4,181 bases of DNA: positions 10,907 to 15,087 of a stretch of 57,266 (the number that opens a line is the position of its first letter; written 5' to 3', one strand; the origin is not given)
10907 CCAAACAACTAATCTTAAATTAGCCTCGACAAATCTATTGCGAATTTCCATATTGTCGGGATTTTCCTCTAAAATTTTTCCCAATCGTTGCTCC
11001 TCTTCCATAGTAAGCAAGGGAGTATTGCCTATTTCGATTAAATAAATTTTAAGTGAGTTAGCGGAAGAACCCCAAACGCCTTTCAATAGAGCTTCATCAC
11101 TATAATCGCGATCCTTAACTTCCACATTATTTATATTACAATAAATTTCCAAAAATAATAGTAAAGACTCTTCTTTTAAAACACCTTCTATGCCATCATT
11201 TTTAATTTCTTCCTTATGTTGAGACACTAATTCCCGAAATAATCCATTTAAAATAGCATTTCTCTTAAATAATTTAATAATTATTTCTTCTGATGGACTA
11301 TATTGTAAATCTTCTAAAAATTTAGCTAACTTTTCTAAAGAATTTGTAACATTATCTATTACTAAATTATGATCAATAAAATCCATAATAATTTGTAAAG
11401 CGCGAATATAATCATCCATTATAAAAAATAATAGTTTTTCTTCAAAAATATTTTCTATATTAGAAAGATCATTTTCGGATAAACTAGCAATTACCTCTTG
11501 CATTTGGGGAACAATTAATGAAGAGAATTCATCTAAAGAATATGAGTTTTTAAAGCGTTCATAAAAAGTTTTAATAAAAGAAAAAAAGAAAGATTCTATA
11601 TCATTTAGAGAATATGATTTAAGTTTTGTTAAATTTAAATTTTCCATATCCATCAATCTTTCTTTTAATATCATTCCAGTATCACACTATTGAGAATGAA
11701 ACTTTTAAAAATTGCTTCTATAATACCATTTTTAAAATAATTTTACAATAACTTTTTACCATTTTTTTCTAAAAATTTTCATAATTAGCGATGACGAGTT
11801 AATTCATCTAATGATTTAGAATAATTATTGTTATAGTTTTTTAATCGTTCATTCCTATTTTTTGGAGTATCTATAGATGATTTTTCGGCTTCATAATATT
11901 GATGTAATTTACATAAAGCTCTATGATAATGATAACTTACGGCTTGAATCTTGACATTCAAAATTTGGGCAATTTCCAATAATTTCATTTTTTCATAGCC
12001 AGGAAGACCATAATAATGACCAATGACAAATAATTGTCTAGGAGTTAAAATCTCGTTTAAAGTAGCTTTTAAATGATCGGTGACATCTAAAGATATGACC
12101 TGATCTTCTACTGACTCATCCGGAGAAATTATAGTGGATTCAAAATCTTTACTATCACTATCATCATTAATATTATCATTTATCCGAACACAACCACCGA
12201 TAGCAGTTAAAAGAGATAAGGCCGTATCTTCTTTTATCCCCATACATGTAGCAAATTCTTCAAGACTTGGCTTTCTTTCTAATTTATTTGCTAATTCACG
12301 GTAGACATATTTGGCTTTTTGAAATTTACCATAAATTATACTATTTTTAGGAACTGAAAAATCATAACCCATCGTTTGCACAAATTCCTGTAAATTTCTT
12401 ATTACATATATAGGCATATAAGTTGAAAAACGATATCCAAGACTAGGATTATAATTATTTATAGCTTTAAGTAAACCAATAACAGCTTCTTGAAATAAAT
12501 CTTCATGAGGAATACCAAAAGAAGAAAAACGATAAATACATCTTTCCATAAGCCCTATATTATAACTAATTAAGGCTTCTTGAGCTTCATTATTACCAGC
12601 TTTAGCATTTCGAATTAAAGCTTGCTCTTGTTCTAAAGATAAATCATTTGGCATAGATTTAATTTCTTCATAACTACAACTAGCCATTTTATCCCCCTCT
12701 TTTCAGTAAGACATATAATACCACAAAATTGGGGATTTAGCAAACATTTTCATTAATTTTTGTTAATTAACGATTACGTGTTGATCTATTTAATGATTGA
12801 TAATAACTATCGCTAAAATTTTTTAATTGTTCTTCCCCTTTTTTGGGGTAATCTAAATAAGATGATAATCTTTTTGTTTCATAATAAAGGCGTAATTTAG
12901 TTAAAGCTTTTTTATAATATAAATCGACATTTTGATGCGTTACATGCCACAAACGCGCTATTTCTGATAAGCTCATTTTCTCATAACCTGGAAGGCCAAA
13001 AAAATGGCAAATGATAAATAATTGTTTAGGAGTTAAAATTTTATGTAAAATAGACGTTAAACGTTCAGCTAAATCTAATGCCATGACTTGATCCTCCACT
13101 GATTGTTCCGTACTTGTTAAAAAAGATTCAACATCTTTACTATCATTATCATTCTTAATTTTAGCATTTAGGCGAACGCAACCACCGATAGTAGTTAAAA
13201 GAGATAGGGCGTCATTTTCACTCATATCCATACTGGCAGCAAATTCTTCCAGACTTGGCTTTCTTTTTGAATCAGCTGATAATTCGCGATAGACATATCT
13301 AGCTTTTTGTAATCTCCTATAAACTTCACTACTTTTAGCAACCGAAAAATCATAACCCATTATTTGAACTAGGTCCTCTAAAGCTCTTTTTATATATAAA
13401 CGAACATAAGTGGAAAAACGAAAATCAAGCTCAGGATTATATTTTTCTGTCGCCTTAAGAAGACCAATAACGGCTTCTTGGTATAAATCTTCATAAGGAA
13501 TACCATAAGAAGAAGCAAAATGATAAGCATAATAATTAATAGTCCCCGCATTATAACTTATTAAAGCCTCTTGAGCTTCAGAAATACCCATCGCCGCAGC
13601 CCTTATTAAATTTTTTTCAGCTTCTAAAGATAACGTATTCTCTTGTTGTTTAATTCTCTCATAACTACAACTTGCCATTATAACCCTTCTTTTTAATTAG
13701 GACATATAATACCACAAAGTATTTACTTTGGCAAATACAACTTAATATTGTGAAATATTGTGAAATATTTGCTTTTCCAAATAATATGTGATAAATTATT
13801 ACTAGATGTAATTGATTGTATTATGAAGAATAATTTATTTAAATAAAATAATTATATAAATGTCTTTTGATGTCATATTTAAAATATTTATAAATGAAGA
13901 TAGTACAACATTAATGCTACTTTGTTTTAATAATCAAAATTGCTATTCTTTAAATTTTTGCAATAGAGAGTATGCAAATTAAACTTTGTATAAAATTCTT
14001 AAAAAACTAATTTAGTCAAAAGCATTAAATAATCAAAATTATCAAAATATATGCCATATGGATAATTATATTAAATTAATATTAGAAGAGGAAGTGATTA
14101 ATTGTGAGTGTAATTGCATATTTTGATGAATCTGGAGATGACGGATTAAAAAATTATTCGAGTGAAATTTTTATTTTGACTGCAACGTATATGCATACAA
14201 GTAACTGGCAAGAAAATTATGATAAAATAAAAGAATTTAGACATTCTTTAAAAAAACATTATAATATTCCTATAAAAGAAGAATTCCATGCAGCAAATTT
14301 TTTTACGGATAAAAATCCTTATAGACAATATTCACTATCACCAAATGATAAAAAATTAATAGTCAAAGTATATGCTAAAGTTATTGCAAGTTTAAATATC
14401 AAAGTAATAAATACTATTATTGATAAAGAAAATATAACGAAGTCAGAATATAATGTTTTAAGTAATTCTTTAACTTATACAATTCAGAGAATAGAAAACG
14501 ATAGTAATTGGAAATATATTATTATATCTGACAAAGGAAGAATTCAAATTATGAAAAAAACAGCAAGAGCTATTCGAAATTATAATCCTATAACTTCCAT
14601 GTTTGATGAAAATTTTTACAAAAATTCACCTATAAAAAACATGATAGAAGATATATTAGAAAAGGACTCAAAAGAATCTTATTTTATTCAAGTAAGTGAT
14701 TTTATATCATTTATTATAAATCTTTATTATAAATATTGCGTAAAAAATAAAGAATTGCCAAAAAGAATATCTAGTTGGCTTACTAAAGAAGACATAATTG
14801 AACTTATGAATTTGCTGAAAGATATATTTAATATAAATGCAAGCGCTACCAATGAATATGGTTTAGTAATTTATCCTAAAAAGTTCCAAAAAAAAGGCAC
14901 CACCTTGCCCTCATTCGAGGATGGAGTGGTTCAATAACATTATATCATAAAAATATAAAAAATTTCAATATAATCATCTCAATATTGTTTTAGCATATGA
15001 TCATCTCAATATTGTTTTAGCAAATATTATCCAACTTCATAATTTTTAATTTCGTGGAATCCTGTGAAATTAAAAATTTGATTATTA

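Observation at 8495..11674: Primary-type sigma factor carrying a 578-aa C-terminal extension with three region-4-like repeats and an acidic tandem repeat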

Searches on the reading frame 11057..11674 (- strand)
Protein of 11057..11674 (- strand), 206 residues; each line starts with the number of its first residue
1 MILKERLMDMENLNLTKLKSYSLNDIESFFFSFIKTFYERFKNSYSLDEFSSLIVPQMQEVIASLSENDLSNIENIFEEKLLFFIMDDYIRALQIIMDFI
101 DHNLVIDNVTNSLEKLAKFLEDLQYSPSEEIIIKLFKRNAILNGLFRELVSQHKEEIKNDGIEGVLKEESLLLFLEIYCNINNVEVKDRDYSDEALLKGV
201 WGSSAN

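Call 78: search_solved_structures(query=A4, max_evalue=1, show_alignments=1)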
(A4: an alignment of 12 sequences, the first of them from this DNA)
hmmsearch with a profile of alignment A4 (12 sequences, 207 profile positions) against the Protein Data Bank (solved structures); distinct sequences matched with E-value up to 1: 15.
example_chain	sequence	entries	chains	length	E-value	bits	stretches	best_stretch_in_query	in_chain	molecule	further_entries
8cws_A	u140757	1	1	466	0.0021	21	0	15-106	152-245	F4132-2 Chain A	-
7mwr_B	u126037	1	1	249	0.0029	20.6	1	16-92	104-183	LHD101B4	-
8cwy_A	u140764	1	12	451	0.003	20.5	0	15-106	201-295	T32-15-1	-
5cwb_A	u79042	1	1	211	0.016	18.1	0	17-104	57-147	Designed helical repeat protein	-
6nx2_A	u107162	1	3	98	0.025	17.5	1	111-171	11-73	Design construct AAA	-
9drl_A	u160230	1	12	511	0.043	16.8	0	22-92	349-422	T33-549_B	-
6o0i_A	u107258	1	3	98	0.079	15.9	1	111-161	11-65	Design construct XAA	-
6nxm_A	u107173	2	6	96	0.12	15.4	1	111-161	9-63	Design construct XAA_GVDQ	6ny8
2l0k_A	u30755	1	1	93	0.15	14.9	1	92-155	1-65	Stage III sporulation protein D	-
6nz3_A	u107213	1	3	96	0.16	14.9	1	111-161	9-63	Design construct XAA_GGHN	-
7dgu_A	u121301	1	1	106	0.23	14.4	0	13-57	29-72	de novo designed protein H4A1R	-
5tpj_A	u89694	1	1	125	0.23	14.4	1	35-102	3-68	denovo NTF2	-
9sza_A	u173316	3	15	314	0.84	12.5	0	124-171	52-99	Putative portal protein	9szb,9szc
5jjw_A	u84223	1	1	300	0.87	12.5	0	69-123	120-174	Squamous cell carcinoma antigen recognized by T-cells 3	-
9otb_A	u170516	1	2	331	0.94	12.4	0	128-171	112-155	Dioxygenase swnH2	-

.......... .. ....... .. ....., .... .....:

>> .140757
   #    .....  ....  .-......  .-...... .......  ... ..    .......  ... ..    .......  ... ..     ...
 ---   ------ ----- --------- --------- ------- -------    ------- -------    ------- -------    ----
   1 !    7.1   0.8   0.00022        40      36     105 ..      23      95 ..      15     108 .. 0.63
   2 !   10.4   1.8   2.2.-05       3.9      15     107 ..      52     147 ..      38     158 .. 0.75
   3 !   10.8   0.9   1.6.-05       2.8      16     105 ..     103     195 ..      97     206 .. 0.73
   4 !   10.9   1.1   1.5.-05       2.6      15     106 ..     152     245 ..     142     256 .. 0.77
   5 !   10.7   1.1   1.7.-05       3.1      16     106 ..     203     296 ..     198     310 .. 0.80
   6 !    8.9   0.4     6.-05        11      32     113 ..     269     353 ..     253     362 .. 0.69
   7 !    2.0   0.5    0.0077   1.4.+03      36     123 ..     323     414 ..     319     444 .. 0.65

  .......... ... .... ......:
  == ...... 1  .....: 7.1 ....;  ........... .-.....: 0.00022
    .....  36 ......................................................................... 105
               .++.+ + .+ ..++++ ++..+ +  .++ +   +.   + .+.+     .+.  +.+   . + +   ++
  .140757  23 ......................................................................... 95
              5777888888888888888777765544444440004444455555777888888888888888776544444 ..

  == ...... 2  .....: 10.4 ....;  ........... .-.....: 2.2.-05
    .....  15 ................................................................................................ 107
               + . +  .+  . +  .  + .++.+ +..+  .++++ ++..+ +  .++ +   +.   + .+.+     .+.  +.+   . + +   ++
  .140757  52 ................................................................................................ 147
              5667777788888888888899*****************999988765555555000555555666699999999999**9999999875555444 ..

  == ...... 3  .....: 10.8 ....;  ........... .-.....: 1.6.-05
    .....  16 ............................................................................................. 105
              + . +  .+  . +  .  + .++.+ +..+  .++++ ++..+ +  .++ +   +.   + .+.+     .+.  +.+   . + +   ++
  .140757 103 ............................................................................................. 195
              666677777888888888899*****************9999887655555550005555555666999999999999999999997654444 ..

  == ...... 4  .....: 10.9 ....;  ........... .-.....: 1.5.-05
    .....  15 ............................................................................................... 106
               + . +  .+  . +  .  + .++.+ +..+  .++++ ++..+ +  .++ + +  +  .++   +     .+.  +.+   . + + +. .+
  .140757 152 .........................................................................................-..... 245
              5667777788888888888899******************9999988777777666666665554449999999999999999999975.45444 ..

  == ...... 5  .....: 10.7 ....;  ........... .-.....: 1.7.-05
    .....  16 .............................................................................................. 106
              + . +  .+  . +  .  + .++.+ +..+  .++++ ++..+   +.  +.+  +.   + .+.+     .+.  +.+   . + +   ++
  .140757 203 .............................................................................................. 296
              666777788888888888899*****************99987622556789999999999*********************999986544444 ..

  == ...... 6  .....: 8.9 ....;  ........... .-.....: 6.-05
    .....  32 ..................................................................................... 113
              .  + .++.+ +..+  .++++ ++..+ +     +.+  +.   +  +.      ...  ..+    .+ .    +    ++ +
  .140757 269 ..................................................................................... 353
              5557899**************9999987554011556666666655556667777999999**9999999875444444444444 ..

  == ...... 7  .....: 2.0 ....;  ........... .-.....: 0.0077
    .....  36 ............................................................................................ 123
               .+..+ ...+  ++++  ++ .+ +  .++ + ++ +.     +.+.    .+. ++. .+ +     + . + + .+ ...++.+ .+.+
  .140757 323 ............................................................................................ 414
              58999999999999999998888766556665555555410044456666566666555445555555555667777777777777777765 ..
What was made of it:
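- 11063..11674 (-): N-terminal domain (aa 1-204). Family-specific and all-helical, with a conserved 'IE.YC..NNIE' motif. It is not a recognisable region 1.1. It has no informative PDB match (call 78).
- On Primary (group 1) sigma, RpoD/SigA equivalog: The N-terminal profile has no informative PDB match (call 78).
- Tried and rejected: The N-terminal domain has no informative match (call 78).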

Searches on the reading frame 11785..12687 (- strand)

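Call 3: search_protein_families(library=pfam, proteins=[window:11785-12687:-], max_evalue=0.1)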
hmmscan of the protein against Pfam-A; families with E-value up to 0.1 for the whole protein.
window:11785-12687:- (300 aa): 7 families
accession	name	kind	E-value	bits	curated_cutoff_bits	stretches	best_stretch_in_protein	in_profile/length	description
PF04542.20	Sigma70_r2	-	5.6e-09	36.1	24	1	39-91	1-53/71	Sigma-70 region 2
PF04545.22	Sigma70_r4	-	4.6e-06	26.5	24.1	1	214-261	5-48/50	Sigma-70, region 4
PF08281.18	Sigma70_r4_2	-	0.00056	19.9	25.7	1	232-259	25-52/54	Sigma-70, region 4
PF12645.13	HTH_16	-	0.0024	18.4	22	1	23-79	2-64/65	Helix-turn-helix domain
PF04297.20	UPF0122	-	0.005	17.5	22.7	1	209-291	13-90/101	Putative helix-turn-helix protein, YlxM / p13 like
PF04539.22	Sigma70_r3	-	0.005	17.3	25.3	1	124-180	5-61/78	Sigma-70 region 3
PF04967.18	HTH_10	-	0.007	16.6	23.1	0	234-261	24-51/53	HTH DNA binding domain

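Call 5: search_protein_families(library=ncbifam, proteins=[window:11785-12687:-], max_evalue=0.001)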
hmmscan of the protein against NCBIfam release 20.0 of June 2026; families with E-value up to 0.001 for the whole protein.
window:11785-12687:- (300 aa): 54 families (the best 25 are shown)
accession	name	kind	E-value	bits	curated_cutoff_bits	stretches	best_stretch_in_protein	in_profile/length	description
TIGR02997.1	Sig70-cyanoRpoD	subfamily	2.2e-27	96.1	384.5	1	23-262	64-298/298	RNA polymerase sigma factor, RpoD/SigA family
TIGR02394.1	rpoS_proteo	equivalog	1.1e-23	84.2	378.7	1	15-269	27-278/285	RNA polymerase sigma factor RpoS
TIGR02980.1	SigBFG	subfamily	1.3e-23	83.9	234.35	1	33-264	2-225/227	SigB/SigF/SigG family RNA polymerase sigma factor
NF004052.0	PRK05572.1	subfamily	1.8e-23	83.3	311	1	12-179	10-174/252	SigF/SigG family RNA polymerase sporulation sigma factor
TIGR02885.1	spore_sigF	equivalog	1.3e-22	80.8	321.45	1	24-263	1-229/231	RNA polymerase sporulation sigma factor SigF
TIGR02393.1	RpoD_Cterm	equivalog_domain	7.6e-22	78.1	354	1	35-264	1-227/238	RNA polymerase sigma factor RpoD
NF004207.0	PRK05657.1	equivalog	1.6e-20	73.8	394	1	15-268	70-320/329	RNA polymerase sigma factor RpoS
NF004471.0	PRK05803.1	subfamily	1.6e-20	73.3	252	2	4-91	20-107/235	RNA polymerase sporulation sigma factor SigK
NF006071.0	PRK08215.1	equivalog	2e-19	70.2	372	1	16-264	19-256/258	RNA polymerase sporulation sigma factor SigG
NF005785.0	PRK07598.1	equivalog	4.1e-19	68.7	554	1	24-263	166-400/415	RNA polymerase sigma factor SigC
TIGR02846.1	spore_sigmaK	equivalog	1.1e-18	67.7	298.65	2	10-91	24-105/227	RNA polymerase sporulation sigma factor SigK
TIGR02941.1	Sigma_B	equivalog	1.5e-18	67.2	315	1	8-180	2-175/255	RNA polymerase sigma factor SigB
TIGR02937.1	sigma70-ECF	superfamily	1.9e-18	66.6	42.9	1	34-264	1-164/165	sigma-70 family RNA polymerase sigma factor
NF041931.2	MzaA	equivalog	1.3e-17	63.9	800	1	19-245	460-685/726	MZA anti-phage system associated sigma-70 family RNA polymerase sigma factor MzaA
TIGR02850.1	spore_sigG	equivalog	2e-17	63.5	457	1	18-212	18-206/254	RNA polymerase sporulation sigma factor SigG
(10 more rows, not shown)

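Call 64: search_protein_families(library=padloc, proteins=[window:11785-12687:-], max_evalue=0.001)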
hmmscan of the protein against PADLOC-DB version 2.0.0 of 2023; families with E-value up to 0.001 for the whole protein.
window:11785-12687:- (300 aa): 1 family
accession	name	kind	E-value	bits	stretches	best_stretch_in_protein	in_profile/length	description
PDLC02203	MzaA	-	8.6e-12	42.1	1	32-269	427-663/683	-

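Call 65: search_protein_families(library=phrogs, proteins=[window:11785-12687:-], max_evalue=0.001)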
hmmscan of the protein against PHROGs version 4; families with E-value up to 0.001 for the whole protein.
window:11785-12687:- (300 aa): 3 families
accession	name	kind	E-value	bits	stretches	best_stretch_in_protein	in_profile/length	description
phrog_351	-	transcription regulation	2.1e-42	146.7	1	14-287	483-746/928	RNA polymerase sigma factor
phrog_21612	-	transcription regulation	2.7e-08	33.8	1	31-137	10-119/600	RNA polymerase sigma factor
phrog_1740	-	transcription regulation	4.1e-07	29.9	0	228-272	179-223/567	RNA polymerase sigma factor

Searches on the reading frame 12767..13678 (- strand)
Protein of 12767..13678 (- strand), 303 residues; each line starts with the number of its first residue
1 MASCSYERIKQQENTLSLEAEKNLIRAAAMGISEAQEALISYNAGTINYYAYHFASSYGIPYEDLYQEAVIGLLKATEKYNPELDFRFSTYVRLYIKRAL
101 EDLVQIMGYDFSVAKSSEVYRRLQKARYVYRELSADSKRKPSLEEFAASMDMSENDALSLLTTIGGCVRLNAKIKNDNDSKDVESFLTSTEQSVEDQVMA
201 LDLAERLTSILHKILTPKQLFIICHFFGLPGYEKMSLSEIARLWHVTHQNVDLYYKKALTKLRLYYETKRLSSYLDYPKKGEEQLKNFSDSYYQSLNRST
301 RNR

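Call 3: search_protein_families(library=pfam, proteins=[window:12767-13678:-], max_evalue=0.1)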
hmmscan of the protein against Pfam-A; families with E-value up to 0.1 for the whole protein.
window:12767-13678:- (303 aa): 8 families
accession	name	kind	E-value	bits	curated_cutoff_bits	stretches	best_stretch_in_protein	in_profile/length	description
PF04542.20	Sigma70_r2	-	3.9e-11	43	24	1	39-102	1-63/71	Sigma-70 region 2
PF04539.22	Sigma70_r3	-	2.7e-05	24.6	25.3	1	123-193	3-73/78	Sigma-70 region 3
PF04545.22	Sigma70_r4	-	0.00012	22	24.1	1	215-263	5-49/50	Sigma-70, region 4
PF13463.12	HTH_27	-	0.017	15.8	22.2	0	215-265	1-48/68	Winged helix DNA-binding domain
PF12645.13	HTH_16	-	0.02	15.4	22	1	24-80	3-64/65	Helix-turn-helix domain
PF12802.13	MarR_2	-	0.023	15.3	27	0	121-139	42-60/61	MarR family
PF08759.17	GT-D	-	0.024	14.9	27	1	190-284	14-103/225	Glycosyltransferase GT-D fold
PF04297.20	UPF0122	-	0.055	14.2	22.7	1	206-279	9-76/101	Putative helix-turn-helix protein, YlxM / p13 like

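Call 5: search_protein_families(library=ncbifam, proteins=[window:12767-13678:-], max_evalue=0.001)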
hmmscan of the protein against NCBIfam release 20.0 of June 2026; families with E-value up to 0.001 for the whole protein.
window:12767-13678:- (303 aa): 48 families (the best 25 are shown)
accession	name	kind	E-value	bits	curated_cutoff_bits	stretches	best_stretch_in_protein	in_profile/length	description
TIGR02394.1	rpoS_proteo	equivalog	1.4e-28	100.3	378.7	1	13-270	25-278/285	RNA polymerase sigma factor RpoS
TIGR02997.1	Sig70-cyanoRpoD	subfamily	5.5e-28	98.1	384.5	1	33-263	73-298/298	RNA polymerase sigma factor, RpoD/SigA family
TIGR02393.1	RpoD_Cterm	equivalog_domain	1.7e-26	93.3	354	1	43-275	9-237/238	RNA polymerase sigma factor RpoD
NF004207.0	PRK05657.1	equivalog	2.3e-26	93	394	1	14-272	69-323/329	RNA polymerase sigma factor RpoS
NF041931.2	MzaA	equivalog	5.5e-25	88.3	800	1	19-280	460-721/726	MZA anti-phage system associated sigma-70 family RNA polymerase sigma factor MzaA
NF005785.0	PRK07598.1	equivalog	1.7e-23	83.2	554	1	34-276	175-412/415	RNA polymerase sigma factor SigC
NF006666.0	PRK09210.1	equivalog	1.1e-21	77.6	572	1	14-276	112-370/370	RNA polymerase sigma factor RpoD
NF005643.0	PRK07406.1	equivalog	1.2e-20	74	500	1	34-274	160-395/397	RNA polymerase sigma factor RpoD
TIGR02937.1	sigma70-ECF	superfamily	1.4e-20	73.5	42.9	1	34-264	1-163/165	sigma-70 family RNA polymerase sigma factor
TIGR02479.1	FliA_WhiG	subfamily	5.6e-20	72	189.6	1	59-263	23-220/224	FliA/WhiG family RNA polymerase sigma factor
NF005642.0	PRK07405.1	subfamily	1e-18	67.6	524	1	63-264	110-307/318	RNA polymerase sigma factor SigD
NF004052.0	PRK05572.1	subfamily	2e-17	63.6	311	1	9-212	7-205/252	SigF/SigG family RNA polymerase sporulation sigma factor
NF005920.0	PRK07921.1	subfamily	2e-17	63.2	464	1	11-274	68-326/328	RNA polymerase sigma factor SigB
TIGR02980.1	SigBFG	subfamily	4.9e-17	62.4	234.35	1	34-263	3-223/227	SigB/SigF/SigG family RNA polymerase sigma factor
NF004208.0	PRK05658.1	equivalog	2.8e-16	59.6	555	1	57-276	414-630/631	RNA polymerase sigma factor RpoD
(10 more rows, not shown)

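Call 64: search_protein_families(library=padloc, proteins=[window:12767-13678:-], max_evalue=0.001)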
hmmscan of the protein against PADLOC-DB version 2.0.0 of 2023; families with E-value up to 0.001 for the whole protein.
window:12767-13678:- (303 aa): 1 family
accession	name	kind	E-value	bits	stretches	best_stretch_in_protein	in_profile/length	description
PDLC02203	MzaA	-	7e-16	55.6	1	32-276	427-669/683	-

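Call 65: search_protein_families(library=phrogs, proteins=[window:12767-13678:-], max_evalue=0.001)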
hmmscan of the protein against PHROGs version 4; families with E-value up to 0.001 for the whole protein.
window:12767-13678:- (303 aa): 2 families
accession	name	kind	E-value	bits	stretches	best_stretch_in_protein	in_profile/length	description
phrog_351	-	transcription regulation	6.1e-40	138.6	1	10-277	479-738/928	RNA polymerase sigma factor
phrog_1740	-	transcription regulation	1.6e-07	31.2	1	12-272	34-222/567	RNA polymerase sigma factor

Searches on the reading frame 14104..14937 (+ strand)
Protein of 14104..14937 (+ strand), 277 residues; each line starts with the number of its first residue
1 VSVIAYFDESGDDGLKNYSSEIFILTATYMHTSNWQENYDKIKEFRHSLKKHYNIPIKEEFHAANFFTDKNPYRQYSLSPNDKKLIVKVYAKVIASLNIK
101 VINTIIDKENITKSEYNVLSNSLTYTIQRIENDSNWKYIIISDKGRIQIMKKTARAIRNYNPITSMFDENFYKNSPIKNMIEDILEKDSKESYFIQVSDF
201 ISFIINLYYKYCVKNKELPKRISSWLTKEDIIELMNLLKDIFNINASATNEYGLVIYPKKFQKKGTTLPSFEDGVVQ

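Call 5: search_protein_families(library=ncbifam, proteins=[window:14104-14937:+], max_evalue=0.001)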
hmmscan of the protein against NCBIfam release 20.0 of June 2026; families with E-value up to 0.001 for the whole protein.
window:14104-14937:+ (277 aa): 0 families

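Call 47: search_protein_families(library=pfam, proteins=[window:14104-14937:+], max_evalue=0.00001)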
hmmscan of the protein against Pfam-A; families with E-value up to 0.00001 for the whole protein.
window:14104-14937:+ (277 aa): 1 family
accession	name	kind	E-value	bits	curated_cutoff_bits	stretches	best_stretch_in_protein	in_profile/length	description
PF12686.12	DUF3800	-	2.9e-16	60.9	21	1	4-206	1-147/149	Protein of unknown function (DUF3800)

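Call 64: search_protein_families(library=padloc, proteins=[window:14104-14937:+], max_evalue=0.001)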
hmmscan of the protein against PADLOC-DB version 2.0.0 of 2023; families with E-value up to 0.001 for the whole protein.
window:14104-14937:+ (277 aa): 0 families

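Call 65: search_protein_families(library=phrogs, proteins=[window:14104-14937:+], max_evalue=0.001)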
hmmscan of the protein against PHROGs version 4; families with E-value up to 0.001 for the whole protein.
window:14104-14937:+ (277 aa): 0 families
